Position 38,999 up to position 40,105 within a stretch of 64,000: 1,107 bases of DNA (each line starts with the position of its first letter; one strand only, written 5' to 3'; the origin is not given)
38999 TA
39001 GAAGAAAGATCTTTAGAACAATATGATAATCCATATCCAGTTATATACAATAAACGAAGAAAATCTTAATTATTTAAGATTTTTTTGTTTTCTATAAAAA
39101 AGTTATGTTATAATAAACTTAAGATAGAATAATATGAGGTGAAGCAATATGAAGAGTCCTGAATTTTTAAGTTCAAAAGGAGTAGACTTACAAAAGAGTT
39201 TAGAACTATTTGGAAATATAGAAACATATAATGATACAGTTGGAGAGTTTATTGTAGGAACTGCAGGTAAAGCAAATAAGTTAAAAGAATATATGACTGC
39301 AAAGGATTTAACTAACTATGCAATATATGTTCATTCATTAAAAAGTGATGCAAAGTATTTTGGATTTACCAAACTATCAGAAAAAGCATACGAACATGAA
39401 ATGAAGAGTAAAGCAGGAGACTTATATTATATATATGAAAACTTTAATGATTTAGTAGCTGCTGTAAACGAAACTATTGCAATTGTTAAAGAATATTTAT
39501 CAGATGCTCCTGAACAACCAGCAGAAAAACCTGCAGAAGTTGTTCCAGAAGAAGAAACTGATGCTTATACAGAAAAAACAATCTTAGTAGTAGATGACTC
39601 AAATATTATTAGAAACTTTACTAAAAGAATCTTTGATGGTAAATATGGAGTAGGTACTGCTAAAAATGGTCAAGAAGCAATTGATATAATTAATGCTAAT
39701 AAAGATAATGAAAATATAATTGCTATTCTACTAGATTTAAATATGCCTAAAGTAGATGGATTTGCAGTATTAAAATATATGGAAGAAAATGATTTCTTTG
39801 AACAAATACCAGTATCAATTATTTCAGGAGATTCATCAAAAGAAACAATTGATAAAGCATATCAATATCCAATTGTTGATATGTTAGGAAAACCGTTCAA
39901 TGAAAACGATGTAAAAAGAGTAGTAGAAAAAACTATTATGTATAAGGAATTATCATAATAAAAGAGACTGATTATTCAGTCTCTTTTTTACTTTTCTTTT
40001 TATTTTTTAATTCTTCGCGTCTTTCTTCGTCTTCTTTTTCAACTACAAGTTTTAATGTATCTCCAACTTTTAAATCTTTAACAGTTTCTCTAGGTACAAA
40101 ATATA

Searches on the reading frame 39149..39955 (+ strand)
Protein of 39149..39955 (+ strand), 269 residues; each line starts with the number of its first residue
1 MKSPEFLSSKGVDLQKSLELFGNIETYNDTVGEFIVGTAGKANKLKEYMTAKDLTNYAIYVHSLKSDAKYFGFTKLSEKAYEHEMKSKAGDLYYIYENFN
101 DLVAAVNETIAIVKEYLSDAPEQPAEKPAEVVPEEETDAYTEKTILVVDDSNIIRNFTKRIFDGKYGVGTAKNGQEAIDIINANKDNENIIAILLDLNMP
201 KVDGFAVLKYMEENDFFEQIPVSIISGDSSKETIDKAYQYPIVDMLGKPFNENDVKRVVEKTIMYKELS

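Call 66: search_protein_families(library=pfam, proteins=[window:39149-39955:+], max_evalue=0.00001)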
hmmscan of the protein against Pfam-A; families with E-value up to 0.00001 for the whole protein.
window:39149-39955:+ (269 aa): 1 family
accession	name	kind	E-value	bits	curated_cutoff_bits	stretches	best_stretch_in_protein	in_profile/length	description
PF00072.30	Response_reg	-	4.1e-20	72.5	30.2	1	145-259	1-110/111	Response regulator receiver domain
